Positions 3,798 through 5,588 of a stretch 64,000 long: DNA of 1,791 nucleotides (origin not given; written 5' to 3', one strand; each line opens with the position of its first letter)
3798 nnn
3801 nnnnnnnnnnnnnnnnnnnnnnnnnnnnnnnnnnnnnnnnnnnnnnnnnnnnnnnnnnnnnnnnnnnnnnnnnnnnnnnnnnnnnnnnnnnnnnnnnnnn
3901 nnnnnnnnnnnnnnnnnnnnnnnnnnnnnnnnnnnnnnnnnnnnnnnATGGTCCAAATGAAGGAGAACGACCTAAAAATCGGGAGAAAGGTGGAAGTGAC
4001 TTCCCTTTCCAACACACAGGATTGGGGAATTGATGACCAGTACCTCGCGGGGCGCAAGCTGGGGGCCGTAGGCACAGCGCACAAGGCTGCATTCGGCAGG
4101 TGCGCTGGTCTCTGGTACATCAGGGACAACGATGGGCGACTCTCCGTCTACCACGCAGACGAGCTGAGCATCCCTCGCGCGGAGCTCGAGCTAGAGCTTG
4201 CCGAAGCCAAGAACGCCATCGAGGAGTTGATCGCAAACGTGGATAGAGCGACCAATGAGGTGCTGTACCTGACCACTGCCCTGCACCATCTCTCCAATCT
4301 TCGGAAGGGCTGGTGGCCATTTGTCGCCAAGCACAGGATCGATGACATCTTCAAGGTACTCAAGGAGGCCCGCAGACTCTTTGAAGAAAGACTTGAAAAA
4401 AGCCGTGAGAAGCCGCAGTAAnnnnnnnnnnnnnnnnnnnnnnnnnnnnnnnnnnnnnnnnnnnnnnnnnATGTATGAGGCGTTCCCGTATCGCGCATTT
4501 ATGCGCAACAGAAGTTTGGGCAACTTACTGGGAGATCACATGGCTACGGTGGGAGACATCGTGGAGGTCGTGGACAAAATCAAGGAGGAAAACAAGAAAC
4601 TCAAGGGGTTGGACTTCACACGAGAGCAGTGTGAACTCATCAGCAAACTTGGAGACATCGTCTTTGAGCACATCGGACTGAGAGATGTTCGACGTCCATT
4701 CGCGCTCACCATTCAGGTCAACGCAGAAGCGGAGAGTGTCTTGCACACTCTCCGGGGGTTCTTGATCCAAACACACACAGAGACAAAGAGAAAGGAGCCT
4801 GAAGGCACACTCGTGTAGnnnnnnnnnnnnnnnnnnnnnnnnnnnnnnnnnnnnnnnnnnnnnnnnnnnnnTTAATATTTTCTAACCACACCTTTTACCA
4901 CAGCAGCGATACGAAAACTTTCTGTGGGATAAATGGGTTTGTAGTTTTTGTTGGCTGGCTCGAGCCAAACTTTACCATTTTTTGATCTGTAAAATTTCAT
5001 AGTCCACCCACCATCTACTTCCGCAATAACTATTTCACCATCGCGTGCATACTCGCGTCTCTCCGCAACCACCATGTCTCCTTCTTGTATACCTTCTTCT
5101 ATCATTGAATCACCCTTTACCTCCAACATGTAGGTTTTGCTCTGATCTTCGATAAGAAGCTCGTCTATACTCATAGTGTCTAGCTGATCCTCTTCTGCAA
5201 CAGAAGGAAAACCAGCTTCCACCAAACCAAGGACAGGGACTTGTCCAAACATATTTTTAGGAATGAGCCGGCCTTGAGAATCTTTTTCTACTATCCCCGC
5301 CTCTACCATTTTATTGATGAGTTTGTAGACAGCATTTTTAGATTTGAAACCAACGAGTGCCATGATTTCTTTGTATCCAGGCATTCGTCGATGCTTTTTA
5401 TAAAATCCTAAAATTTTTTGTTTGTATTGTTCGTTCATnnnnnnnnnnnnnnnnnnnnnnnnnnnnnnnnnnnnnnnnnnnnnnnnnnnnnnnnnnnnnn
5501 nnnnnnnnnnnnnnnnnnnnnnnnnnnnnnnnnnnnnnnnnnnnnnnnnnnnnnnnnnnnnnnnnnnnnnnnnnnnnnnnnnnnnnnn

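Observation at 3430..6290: Possible integrated island at the ssrA 3' end: DUF4406-like gene, lexA, and high-GC orphan genes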

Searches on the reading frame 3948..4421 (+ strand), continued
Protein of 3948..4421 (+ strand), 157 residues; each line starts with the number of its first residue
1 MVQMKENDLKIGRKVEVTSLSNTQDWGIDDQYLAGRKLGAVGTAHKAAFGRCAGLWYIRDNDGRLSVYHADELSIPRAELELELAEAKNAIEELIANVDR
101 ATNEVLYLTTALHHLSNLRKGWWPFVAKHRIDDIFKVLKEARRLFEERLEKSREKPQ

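Call 100: find_encoding_contigs(protein=P0005, flank=6000, max_places=3)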
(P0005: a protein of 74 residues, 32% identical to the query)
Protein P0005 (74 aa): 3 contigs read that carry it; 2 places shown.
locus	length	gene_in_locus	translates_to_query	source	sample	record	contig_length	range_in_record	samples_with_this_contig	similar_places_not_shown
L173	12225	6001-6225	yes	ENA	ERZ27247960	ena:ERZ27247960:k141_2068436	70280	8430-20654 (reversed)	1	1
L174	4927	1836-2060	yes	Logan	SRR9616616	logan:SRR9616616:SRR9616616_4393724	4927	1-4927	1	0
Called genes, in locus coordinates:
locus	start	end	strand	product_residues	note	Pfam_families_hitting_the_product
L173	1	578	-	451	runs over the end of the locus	PF11638:DnaA_N, PF00004:AAA (faint), PF01695:IstB_IS21 (weak), PF00308:Bac_DnaA, PF08299:Bac_DnaA_C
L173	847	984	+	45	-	PF00468:Ribosomal_L34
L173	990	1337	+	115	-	PF00825:Ribonuclease_P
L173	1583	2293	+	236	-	PF02096:60KD_IMP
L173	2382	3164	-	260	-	PF00781:DAGK_cat (weak)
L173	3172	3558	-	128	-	PF04519:Bactofilin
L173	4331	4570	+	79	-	PF01541:GIY-YIG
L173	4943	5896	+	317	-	PF00890:FAD_binding_2 (faint), PF01134:GIDA (faint), PF01266:DAO (faint), PF01946:Thi4 (faint), PF03486:HI0933_like (faint), PF07992:Pyr_redox_2, PF13738:Pyr_redox_3, PF00070:Pyr_redox, +1 more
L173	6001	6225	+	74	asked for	-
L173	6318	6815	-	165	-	PF07963:N_methyl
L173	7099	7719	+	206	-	PF01351:RNase_HII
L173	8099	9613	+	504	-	PF08668:HDOD (faint), PF12072:RNase_Y_N, PF26594:KH_NusA_2nd (faint), PF00013:KH_1, PF22891:KH_PNO1_2nd (weak), PF01966:HD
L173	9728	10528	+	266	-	PF00149:Metallophos, PF13277:YmdB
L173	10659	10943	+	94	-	PF00216:Bac_DNA_binding, PF18291:HU-HIG (weak)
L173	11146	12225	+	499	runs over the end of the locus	PF13231:PMT_2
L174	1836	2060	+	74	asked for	-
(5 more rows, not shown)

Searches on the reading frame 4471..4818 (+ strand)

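Call 6: search_protein_families(library=pfam, proteins=[window:4471-4818:+], max_evalue=0.1)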
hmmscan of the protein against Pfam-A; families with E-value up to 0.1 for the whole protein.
window:4471-4818:+ (115 aa): 1 family
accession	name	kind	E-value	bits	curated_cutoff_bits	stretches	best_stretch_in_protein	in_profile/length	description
PF10224.14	DUF2205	-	0.044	14.3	26.7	1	26-46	31-51/75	Short coiled-coil protein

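Call 7: search_protein_families(library=phrogs, proteins=[window:4471-4818:+], max_evalue=0.1)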
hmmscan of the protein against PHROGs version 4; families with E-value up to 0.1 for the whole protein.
window:4471-4818:+ (115 aa): 1 family
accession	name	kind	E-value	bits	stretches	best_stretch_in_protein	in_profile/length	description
phrog_4450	-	unknown function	0.056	14.6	1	30-65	26-62/120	-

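Call 66: search_protein_families(library=padloc, proteins=[window:4540-4818:+], max_evalue=0.01)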
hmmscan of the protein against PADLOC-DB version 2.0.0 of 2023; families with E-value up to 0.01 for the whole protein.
window:4540-4818:+ (92 aa): 0 families

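Call 67: search_protein_families(library=ncbifam, proteins=[window:4540-4818:+], max_evalue=0.01)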
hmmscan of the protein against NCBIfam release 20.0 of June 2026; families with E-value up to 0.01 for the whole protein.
window:4540-4818:+ (92 aa): 0 families

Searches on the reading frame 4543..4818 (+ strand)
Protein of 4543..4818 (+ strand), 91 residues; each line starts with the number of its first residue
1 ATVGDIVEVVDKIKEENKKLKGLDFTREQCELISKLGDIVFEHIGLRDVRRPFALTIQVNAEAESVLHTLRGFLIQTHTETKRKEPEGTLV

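Call 51: find_related_loci(query=A5, collection=viral_contigs, flank=8000)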
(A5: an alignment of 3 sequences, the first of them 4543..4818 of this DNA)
Query A5 (91 aa) in viral_contigs; peptide patterns used: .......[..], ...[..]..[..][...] (x = any residue, [..] = any of these).
173 stretches matched a pattern, but none encodes a relative of the query by tblastn (E <= 1e-3).

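Call 52: find_related_loci(query=A5, collection=metagenome_contigs, flank=8000)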
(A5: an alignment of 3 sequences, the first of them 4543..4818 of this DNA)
Query A5 (91 aa) in metagenome_contigs; peptide patterns used: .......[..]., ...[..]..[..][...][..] (x = any residue, [..] = any of these).
137 stretches matched a pattern, but none encodes a relative of the query by tblastn (E <= 1e-3).
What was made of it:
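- Tried and rejected: Metagenome scan with the orf92 profile: it found nothing (call 52).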

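Call 60: find_homologous_proteins(query=A5, max_evalue=0.01)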
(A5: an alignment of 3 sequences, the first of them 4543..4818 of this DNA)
Query A5 (3 sequences) (91 aa, profile of the alignment): 3 proteins with E <= 0.01 among 2120 candidates.
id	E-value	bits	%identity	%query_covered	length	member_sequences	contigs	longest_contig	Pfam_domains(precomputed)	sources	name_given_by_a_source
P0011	9.1e-45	169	50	100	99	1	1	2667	-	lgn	-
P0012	2.9e-38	148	35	93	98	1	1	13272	-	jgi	jgi:ribosomal protein S4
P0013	1.9e-31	126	97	82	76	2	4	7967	-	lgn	-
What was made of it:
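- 4540..4818 (+): orf92, the small GC-rich partner protein of the module. Its family has only three members among 5.8 billion proteins (call 60).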

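Call 96: search_solved_structures(query=A5, max_evalue=1)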
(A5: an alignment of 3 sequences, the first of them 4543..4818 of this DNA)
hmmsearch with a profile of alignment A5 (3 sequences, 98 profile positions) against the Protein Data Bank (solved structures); distinct sequences matched with E-value up to 1: 10.
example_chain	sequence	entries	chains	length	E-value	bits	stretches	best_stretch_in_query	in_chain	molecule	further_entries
7cnf_A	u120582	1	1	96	0.052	17.1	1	11-88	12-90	Transcription elongation factor A protein 1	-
7bvc_P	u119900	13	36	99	0.14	15.7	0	3-22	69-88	Meromycolate extension acyl carrier protein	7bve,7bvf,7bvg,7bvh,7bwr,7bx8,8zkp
9rgb_G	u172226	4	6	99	0.15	15.6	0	3-22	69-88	Meromycolate extension acyl carrier protein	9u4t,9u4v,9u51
6lvt_A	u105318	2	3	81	0.25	14.9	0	32-77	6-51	Acyl carrier protein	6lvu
2flj_A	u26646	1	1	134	0.29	14.7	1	25-45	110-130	Fatty acid-binding protein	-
1ftp_A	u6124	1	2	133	0.3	14.7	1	25-45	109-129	MUSCLE FATTY ACID BINDING PROTEIN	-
6zuy_A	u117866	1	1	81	0.33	14.5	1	11-78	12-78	Transcription elongation factor A protein 1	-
7unc_O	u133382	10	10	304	0.39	14.3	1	11-88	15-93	Transcription elongation factor A protein 1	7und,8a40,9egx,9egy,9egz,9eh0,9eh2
5iy6_U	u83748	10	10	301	0.4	14.3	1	11-88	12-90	Transcription elongation factor A protein 1 | Transcription elongation factor TFIIS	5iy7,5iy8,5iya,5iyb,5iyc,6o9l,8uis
6zv4_A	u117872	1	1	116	0.7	13.5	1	11-78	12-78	Transcription elongation factor A protein 1,Protein IWS1 homolog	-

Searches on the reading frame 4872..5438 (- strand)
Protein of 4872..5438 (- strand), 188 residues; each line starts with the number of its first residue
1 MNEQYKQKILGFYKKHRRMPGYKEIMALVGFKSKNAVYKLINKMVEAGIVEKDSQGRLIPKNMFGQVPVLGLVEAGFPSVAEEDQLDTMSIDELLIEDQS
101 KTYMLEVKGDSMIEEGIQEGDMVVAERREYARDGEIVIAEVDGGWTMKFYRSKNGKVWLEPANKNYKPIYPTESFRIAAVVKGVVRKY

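Call 6: search_protein_families(library=pfam, proteins=[window:4872-5438:-], max_evalue=0.1)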
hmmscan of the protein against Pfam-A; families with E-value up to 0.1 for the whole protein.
window:4872-5438:- (188 aa): 3 families
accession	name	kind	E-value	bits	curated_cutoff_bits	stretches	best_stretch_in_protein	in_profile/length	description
PF00717.28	Peptidase_S24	-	5.7e-27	94.2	23.3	1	68-181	1-115/116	Peptidase S24-like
PF08922.17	DUF1905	-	0.046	14.3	24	0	89-123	43-77/81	Domain of unknown function (DUF1905)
PF01726.22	LexA_DNA_bind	-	0.081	13.2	23.7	0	19-54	25-60/65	LexA DNA binding domain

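Call 7: search_protein_families(library=phrogs, proteins=[window:4872-5438:-], max_evalue=0.1)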
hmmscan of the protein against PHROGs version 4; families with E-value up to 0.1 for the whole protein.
window:4872-5438:- (188 aa): 11 families
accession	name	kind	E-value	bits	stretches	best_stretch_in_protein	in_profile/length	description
phrog_811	-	DNA, RNA and nucleotide metabolism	1.2e-30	106.9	1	70-187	16-134/140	UmuD-like protein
phrog_4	-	transcription regulation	1.1e-17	65.2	1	58-187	205-338/400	transcriptional repressor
phrog_10470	-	DNA, RNA and nucleotide metabolism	2.7e-10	40.9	1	112-184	1-70/79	UmuD-like protein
phrog_8558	-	unknown function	2.4e-09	38.4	1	90-180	8-103/114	-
phrog_3502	-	unknown function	1.5e-06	29.3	1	9-56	60-107/131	-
phrog_6201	-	transcription regulation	6.1e-05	23.9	1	87-173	14-99/121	CI-like repressor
phrog_14665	-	unknown function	0.027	15.9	1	91-149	11-68/106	-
phrog_18020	-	DNA, RNA and nucleotide metabolism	0.04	14.7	0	10-64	45-96/248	replication initiation O-like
phrog_142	-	moron, auxiliary metabolic gene and host takeover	0.06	14.5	0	1-56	9-63/116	Ren-like exclusion protein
phrog_18831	-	unknown function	0.075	14.5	0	96-175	59-137/149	-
phrog_6336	-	unknown function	0.084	14.2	0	22-59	31-68/81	-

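Call 17: find_encoding_contigs(protein=window:4872-5438:-, flank=10000, max_places=6)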
Protein window:4872-5438:- (188 aa): 10 contigs read that carry it; 4 places shown.
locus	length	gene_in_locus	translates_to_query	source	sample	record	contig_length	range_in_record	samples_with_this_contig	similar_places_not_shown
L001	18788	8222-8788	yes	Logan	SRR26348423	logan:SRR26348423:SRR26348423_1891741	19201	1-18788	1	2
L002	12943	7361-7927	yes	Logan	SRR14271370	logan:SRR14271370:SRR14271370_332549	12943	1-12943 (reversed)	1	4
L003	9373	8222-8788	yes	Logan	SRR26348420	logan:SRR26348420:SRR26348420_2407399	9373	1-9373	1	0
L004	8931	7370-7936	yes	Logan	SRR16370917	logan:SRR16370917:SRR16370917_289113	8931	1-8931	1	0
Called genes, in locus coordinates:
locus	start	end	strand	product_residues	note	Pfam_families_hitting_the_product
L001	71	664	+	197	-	PF00406:ADK, PF13207:AAA_17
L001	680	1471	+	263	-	PF00557:Peptidase_M24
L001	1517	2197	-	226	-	PF13489:Methyltransf_23 (weak), PF13847:Methyltransf_31 (weak), PF08241:Methyltransf_11 (weak), PF08242:Methyltransf_12 (faint)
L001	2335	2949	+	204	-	PF00334:NDK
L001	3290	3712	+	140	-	PF09997:DUF2238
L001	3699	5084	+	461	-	PF00753:Lactamase_B, PF23023:Anti-Pycsar_Apyc1 (weak), PF12706:Lactamase_B_2, PF16661:Lactamase_B_6, PF10996:Beta-Casp, PF07521:RMMBL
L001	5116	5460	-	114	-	PF00453:Ribosomal_L20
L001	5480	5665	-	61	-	PF01632:Ribosomal_L35p (weak)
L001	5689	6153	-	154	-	PF05198:IF3_N, PF00707:IF3_C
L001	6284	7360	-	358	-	PF13091:PLDc_2, PF00614:PLDc (faint), PF13091:PLDc_2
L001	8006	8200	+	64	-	-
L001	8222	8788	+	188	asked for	PF00717:Peptidase_S24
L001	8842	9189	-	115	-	-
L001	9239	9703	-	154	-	-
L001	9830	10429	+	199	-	PF06941:NT5C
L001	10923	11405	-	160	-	PF01668:SmpB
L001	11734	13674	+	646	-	PF00004:AAA, PF17862:AAA_lid_3, PF01434:Peptidase_M41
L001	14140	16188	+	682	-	PF01471:PG_binding_1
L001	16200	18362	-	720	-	PF17191:RecG_wedge, PF01336:tRNA_anti-codon, PF00270:DEAD, PF04851:ResIII, PF00271:Helicase_C, PF19833:RecG_dom3_C (weak)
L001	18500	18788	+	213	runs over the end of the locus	PF13489:Methyltransf_23, PF07021:MetW, PF13847:Methyltransf_31, PF08241:Methyltransf_11, PF08242:Methyltransf_12, PF13649:Methyltransf_25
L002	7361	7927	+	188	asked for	PF00717:Peptidase_S24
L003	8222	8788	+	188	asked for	PF00717:Peptidase_S24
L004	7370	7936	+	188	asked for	PF00717:Peptidase_S24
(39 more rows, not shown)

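Call 26: search_protein_families(library=pfam, proteins=[L001:9830-10429:+], max_evalue=0.1)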
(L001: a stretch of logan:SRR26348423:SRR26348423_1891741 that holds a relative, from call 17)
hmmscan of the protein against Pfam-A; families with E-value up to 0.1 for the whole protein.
L001:9830-10429:+ (199 aa): 3 families
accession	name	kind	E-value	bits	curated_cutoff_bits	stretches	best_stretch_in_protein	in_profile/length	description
PF06941.18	NT5C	-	4.4e-13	49.9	24.8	1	10-196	4-174/180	5' nucleotidase, deoxy (Pyrimidine), cytosolic type C protein (NT5C)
PF03031.24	NIF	-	0.00034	20.7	21.8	1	82-165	45-129/160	NLI interacting factor-like phosphatase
PF13419.12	HAD_2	-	0.015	15.9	23.8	1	56-102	59-107/178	Haloacid dehalogenase-like hydrolase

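Call 53: find_related_loci(query=window:4872-5438:-, collection=metagenome_contigs, flank=7000)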
Query window:4872-5438:- (188 aa) in metagenome_contigs; peptide patterns used: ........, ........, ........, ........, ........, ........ (x = any residue, [..] = any of these).
397 stretches matched a pattern; 297 encode a relative of the query (tblastn E <= 1e-3); the best 80 are kept; 80 distinct loci.
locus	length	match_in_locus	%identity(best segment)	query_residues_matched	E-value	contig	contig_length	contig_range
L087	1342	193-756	89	1-188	3e-123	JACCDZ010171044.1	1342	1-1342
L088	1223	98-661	83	1-188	5e-114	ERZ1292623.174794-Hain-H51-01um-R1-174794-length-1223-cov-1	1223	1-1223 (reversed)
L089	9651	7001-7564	84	1-188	4e-99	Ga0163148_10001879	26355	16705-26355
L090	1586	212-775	73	1-188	1e-101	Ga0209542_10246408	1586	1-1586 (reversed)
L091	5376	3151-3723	71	1-188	2e-90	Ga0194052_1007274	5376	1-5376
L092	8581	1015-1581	72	1-188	4e-90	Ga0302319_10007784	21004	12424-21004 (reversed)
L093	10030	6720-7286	72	1-188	4e-90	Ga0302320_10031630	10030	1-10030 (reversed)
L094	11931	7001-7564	71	1-188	6e-88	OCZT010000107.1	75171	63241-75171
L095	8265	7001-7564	68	1-188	9e-88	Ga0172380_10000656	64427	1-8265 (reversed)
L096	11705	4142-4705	66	1-188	1e-87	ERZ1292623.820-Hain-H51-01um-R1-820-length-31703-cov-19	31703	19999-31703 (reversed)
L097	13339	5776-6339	66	1-188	1e-87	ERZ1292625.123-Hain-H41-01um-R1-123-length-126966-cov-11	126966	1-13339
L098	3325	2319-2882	68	1-188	8e-88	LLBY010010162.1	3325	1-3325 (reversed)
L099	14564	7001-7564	68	1-188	9e-87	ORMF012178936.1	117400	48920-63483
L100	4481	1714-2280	67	1-188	5e-87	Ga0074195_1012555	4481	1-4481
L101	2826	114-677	65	1-188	5e-88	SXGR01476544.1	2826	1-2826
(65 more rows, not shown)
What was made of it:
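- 4872..5438 (-): lexA, the host's own SOS repressor and not island cargo. 297 related stretches were found in metagenomes (call 53).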

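Call 66: search_protein_families(library=padloc, proteins=[window:4872-5438:-, L001:9830-10429:+], max_evalue=0.01)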
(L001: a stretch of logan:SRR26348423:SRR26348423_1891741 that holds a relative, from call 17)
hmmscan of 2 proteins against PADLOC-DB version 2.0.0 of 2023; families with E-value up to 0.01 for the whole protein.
window:4872-5438:- (188 aa): 2 families
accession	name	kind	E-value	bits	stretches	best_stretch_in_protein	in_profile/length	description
PDLC02976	WH_III-A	-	0.0036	16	0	9-55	8-53/104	-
PDLC01438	Csa3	-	0.0058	14.7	1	6-59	150-197/305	"CAS-I,CAS-II,CAS-III,CAS-IV,CAS-V,CAS-VI; associated_signaling"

L001:9830-10429:+ (199 aa): 0 families

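Call 67: search_protein_families(library=ncbifam, proteins=[window:4872-5438:-, L001:9830-10429:+], max_evalue=0.01)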
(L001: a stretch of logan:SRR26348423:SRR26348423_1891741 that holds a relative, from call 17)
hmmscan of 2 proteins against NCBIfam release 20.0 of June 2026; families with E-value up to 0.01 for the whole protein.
window:4872-5438:- (188 aa): 4 families
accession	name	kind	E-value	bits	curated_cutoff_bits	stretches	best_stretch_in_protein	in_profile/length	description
TIGR00498.1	lexA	equivalog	1e-34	120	110.95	1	15-187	21-201/203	transcriptional repressor LexA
NF007621.2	PRK10276.1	subfamily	3.5e-29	101.2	110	1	74-185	1-114/115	translesion error-prone DNA polymerase V autoproteolytic subunit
NF051876.1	transXXX_HumD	equivalog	1.8e-10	40.9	120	1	76-185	2-111/129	HumD family translesion DNA polymerase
NF041423.1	MobC_subf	subfamily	0.0005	19.4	200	1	7-85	19-91/240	MobC family replication-relaxation protein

L001:9830-10429:+ (199 aa): 0 families
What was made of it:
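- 4872..5438 (-): TIGR00498 at 120 bits, above the 110.95 cut-off (call 67).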

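Call 97: search_solved_structures(query=window:4872-5438:-, max_evalue=0.00001, show_alignments=1)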
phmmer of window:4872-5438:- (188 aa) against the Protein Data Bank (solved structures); distinct sequences matched with E-value up to 0.00001: 20.
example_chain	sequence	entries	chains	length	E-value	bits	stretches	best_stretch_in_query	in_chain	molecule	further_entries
3k2z_A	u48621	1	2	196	2.1e-19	73.3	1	11-187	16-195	LexA repressor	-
7b5g_A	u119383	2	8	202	1.3e-17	67.5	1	20-186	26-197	LexA repressor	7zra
7ocj_A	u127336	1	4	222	1.7e-17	67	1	20-186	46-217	LexA repressor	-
1jhh_A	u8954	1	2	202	3.4e-17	66.1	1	20-186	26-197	LEXA REPRESSOR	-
3jso_A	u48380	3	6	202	8.6e-17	64.8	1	20-186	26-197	LexA repressor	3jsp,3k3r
8trg_I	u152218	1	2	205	9.1e-17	64.7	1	20-186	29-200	LexA repressor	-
1jhf_A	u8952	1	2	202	1.2e-16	64.3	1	20-186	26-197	LEXA REPRESSOR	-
8gmt_B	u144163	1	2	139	2.2e-15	60.2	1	71-172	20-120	DNA polymerase V subunit UmuD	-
8s7g_A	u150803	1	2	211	5.5e-15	58.9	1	15-171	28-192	LexA repressor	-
6a2q_A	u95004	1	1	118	6.2e-15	58.7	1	76-187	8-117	LexA repressor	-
6a2r_A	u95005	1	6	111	1e-14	58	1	76-187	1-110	LexA repressor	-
1umu_A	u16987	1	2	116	1.8e-14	57.2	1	76-172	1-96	UMUD'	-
6a2s_A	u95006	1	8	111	2.7e-14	56.6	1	76-187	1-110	LexA repressor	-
1i4v_A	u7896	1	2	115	5.8e-14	55.5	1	77-172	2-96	UMUD' PROTEIN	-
6a2t_A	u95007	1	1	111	7e-14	55.3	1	76-187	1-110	LexA repressor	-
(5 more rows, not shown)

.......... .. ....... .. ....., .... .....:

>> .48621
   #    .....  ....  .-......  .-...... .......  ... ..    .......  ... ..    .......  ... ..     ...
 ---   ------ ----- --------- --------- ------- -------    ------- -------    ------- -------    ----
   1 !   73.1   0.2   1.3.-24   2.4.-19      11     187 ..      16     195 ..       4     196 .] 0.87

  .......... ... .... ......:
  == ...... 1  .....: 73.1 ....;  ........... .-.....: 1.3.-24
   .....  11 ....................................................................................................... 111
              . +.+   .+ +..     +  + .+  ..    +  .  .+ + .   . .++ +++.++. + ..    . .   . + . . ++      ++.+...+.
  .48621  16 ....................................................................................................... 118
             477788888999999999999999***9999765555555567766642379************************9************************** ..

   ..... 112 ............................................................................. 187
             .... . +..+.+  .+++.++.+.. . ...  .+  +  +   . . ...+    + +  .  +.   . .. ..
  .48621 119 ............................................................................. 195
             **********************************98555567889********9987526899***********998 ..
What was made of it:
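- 4872..5438 (-): Full-length match to Thermotoga LexA 3k2z at 2e-19 (call 97).
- On LexA repressor (TIGR00498): There is a full-length match to LexA 3k2z (call 97). The first two motifs fall at the expected places in the call 97 alignment. However, the PDB alignment covers residues 11-187 (call 97).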
